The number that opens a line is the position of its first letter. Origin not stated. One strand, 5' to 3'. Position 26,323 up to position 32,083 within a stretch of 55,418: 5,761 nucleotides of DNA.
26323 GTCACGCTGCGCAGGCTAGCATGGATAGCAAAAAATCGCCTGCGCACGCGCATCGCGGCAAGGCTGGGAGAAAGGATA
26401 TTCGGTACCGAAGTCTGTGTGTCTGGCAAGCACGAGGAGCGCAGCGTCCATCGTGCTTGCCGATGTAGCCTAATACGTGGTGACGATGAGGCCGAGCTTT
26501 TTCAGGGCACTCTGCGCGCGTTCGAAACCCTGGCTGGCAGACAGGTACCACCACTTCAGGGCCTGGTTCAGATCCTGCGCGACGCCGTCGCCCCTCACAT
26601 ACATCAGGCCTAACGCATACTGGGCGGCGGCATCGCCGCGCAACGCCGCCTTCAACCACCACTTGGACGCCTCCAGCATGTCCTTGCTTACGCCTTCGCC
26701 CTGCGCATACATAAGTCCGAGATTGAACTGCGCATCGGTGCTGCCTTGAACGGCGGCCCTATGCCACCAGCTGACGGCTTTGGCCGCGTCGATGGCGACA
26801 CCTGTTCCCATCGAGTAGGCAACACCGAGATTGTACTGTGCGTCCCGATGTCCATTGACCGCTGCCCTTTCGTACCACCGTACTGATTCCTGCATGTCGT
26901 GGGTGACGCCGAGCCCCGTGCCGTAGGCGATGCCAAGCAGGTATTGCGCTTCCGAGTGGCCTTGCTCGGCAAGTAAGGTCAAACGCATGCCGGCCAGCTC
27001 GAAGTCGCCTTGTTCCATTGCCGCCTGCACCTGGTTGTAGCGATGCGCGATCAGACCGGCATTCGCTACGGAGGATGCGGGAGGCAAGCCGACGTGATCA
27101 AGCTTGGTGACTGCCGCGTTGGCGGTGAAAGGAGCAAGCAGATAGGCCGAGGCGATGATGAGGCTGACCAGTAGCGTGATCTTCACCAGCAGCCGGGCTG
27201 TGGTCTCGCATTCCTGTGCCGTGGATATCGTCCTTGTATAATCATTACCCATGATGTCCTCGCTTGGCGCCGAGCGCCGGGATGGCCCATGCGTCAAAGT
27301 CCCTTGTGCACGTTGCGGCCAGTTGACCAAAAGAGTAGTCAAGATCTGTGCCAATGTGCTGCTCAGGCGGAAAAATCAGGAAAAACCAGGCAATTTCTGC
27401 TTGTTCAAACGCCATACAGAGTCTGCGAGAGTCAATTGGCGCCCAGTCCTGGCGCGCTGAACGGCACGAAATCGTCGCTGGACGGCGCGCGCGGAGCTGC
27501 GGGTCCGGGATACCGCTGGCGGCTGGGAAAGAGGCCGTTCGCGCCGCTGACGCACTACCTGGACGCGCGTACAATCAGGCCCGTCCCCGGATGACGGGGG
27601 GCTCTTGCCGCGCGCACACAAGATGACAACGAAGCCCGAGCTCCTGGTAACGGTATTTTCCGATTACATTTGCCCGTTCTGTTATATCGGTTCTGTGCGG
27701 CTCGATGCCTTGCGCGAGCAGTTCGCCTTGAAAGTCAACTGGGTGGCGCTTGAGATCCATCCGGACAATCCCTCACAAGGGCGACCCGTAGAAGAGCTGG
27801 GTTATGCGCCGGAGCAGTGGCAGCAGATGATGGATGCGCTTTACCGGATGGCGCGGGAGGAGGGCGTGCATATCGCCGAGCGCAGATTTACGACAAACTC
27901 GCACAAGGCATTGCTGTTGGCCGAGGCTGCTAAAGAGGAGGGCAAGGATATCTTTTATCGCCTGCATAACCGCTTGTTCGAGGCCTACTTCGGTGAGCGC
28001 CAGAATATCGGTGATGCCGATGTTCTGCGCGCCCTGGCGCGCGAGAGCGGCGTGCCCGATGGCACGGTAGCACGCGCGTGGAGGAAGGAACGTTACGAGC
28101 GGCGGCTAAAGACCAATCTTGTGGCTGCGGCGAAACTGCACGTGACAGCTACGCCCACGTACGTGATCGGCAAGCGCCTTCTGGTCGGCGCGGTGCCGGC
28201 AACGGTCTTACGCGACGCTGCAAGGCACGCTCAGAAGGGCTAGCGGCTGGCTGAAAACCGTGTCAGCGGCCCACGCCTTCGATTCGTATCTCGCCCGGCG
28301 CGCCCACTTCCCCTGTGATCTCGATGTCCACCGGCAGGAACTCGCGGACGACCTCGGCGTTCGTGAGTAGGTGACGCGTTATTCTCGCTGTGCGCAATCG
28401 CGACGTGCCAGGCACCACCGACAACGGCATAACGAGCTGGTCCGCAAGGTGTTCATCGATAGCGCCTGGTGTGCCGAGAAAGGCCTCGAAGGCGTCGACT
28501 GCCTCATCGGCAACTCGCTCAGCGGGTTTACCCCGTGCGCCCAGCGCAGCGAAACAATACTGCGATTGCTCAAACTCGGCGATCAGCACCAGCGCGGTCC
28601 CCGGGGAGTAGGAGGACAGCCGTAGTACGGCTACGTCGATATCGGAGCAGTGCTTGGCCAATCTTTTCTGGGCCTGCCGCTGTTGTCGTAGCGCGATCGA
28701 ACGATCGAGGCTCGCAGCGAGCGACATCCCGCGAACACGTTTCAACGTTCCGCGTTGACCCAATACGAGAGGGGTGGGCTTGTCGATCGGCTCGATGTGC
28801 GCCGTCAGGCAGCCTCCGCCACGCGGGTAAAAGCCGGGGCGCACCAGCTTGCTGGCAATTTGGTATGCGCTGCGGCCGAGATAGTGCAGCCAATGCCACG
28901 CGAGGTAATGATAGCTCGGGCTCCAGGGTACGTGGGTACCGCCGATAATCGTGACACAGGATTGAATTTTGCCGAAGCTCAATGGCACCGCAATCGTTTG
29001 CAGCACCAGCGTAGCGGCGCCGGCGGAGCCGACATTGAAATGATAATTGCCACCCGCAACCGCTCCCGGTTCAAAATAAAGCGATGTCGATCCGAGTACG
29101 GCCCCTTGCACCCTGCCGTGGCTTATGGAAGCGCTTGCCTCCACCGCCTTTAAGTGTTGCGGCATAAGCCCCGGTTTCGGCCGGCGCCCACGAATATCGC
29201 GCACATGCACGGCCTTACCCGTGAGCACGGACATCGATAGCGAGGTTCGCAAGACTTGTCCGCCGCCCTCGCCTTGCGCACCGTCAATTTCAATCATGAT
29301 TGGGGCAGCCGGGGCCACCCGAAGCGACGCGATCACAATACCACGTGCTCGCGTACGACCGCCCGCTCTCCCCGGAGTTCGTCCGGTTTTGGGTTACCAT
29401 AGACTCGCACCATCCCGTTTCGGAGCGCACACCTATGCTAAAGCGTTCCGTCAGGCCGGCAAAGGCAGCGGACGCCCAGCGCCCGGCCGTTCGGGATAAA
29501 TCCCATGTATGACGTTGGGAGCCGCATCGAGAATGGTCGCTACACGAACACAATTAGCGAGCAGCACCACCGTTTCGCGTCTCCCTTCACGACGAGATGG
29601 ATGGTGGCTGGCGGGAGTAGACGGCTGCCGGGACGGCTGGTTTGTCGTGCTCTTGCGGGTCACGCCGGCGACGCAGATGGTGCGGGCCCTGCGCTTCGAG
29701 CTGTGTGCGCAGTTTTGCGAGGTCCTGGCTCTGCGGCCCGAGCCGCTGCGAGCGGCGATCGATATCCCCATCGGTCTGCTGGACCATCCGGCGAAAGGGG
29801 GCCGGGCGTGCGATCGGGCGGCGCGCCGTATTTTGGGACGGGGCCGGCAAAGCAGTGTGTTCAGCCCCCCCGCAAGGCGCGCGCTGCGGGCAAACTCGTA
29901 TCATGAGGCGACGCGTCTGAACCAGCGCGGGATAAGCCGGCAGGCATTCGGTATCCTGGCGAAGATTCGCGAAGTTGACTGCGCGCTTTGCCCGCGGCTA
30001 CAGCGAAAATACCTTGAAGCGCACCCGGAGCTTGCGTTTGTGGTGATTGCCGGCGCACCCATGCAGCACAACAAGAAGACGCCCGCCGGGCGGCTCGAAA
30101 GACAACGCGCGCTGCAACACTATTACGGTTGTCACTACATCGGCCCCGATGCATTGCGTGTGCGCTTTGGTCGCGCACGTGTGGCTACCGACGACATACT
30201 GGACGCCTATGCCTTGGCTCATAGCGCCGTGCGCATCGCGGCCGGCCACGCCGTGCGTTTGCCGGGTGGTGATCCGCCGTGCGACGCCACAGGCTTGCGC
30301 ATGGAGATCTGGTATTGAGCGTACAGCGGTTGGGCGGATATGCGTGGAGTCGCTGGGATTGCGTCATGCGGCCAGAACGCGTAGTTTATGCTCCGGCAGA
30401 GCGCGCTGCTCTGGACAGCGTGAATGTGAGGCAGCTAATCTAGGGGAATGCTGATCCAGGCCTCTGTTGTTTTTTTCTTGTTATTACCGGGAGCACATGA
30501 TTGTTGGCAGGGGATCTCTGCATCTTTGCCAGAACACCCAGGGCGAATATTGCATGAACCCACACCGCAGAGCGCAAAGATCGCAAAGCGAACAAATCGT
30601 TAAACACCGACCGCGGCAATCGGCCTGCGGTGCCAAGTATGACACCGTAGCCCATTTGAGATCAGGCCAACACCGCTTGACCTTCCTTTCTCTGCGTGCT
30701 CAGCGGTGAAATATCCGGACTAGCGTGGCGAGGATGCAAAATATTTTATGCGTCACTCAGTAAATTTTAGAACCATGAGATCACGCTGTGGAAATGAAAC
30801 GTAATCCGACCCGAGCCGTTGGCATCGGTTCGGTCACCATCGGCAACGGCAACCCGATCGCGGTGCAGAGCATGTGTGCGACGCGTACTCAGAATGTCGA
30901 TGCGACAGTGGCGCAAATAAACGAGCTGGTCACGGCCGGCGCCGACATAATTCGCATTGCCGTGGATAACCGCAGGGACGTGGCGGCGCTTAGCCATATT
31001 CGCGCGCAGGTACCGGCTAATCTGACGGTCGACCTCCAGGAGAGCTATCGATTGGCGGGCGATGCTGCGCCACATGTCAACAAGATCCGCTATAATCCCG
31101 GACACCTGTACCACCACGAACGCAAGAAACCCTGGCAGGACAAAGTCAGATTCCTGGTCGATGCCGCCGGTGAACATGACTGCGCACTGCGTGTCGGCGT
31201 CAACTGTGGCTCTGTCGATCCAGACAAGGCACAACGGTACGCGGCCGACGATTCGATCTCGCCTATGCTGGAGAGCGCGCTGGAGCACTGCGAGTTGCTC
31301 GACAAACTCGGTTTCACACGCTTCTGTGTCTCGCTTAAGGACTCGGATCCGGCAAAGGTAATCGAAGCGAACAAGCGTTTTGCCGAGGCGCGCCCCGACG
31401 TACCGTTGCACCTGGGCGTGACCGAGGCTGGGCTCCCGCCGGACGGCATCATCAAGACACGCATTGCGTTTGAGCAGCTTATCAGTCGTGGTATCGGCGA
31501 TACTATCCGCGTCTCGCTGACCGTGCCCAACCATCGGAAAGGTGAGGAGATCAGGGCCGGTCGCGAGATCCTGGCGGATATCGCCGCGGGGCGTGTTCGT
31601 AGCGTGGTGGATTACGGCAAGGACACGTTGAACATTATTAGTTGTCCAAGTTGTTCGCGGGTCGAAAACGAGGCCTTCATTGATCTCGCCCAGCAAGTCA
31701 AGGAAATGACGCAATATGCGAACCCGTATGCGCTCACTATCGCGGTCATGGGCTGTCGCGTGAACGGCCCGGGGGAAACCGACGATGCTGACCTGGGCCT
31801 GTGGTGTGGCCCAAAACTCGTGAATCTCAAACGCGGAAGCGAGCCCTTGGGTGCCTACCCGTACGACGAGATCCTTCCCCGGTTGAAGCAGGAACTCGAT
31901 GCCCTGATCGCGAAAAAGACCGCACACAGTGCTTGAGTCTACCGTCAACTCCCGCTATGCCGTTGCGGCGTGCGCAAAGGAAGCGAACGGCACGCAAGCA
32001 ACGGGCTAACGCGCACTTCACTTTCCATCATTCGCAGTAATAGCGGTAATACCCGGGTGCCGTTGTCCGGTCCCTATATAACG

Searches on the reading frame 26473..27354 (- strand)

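Call 48: search_protein_families(library=pfam, proteins=[window:26473-27354:-], max_evalue=0.0001)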
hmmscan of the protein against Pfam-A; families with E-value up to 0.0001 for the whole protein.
window:26473-27354:- (294 aa): 2 families
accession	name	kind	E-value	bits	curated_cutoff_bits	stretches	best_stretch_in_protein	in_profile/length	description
PF08238.18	Sel1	-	9.9e-38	127.7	30.7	4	134-168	1-35/36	Sel1 repeat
PF23310.1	TPR_27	-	5.4e-07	29.7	27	0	118-144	45-71/110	Plant tetratrico peptide repeats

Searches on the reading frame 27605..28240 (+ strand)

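Call 48: search_protein_families(library=pfam, proteins=[window:27605-28240:+], max_evalue=0.0001)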
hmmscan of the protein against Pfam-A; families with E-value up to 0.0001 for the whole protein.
window:27605-28240:+ (212 aa): 3 families
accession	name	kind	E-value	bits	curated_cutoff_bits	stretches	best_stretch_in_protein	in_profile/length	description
PF01323.26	DSBA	-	5.3e-35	121.4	25.6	1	15-205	2-189/191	DSBA-like thioredoxin domain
PF13462.12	Thioredoxin_4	-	7e-06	26.8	23.2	0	93-193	53-150/165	Thioredoxin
PF13743.12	Thioredoxin_5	-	8.7e-05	22.8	27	1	72-188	49-163/186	Thioredoxin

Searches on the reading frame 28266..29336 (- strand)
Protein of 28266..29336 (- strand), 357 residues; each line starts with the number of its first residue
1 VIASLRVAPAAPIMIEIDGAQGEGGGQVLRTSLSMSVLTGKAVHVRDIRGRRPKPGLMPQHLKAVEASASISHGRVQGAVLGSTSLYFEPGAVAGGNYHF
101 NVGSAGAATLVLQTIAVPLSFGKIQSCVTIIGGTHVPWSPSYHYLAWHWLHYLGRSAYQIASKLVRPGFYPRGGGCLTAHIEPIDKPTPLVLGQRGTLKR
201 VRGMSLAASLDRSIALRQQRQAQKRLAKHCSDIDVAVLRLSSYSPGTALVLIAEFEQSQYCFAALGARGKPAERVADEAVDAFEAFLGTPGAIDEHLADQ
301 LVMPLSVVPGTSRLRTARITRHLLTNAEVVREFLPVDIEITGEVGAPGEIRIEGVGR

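Call 48: search_protein_families(library=pfam, proteins=[window:28266-29336:-], max_evalue=0.0001)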
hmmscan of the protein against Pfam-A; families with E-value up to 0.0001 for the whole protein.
window:28266-29336:- (357 aa): 2 families
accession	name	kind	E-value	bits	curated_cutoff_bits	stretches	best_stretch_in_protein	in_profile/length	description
PF01137.26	RTC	-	3.1e-71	239.5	27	1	22-340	2-221/221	RNA 3'-terminal phosphate cyclase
PF05189.18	RTC_insert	-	5.6e-20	72.1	23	1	194-283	2-97/102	RNA 3'-terminal phosphate cyclase (RTC), insert domain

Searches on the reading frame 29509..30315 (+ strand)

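Call 48: search_protein_families(library=pfam, proteins=[window:29509-30315:+], max_evalue=0.0001)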
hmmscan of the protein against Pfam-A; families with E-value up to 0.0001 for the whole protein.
window:29509-30315:+ (269 aa): 1 family
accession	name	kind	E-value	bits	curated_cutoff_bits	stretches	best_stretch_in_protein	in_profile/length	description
PF04250.19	DUF429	-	3.7e-52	177.6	23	1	36-254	1-211/214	Protein of unknown function (DUF429)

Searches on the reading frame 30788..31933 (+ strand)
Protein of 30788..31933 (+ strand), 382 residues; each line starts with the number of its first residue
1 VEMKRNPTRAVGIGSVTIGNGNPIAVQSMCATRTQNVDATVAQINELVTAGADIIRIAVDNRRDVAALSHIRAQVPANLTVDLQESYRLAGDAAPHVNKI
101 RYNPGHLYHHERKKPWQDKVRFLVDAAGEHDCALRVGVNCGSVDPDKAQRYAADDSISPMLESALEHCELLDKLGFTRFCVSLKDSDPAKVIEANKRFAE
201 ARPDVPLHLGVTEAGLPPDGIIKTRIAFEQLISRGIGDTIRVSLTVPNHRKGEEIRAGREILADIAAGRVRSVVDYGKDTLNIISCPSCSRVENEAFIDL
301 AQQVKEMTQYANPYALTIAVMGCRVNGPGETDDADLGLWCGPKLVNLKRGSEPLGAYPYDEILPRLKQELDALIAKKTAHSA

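Call 48: search_protein_families(library=pfam, proteins=[window:30788-31933:+], max_evalue=0.0001)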
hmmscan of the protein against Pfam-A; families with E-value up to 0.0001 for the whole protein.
window:30788-31933:+ (382 aa): 1 family
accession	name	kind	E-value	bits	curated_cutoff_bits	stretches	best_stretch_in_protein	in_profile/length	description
PF04551.19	GcpE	-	1.5e-102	343.5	32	1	8-371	1-342/343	GcpE protein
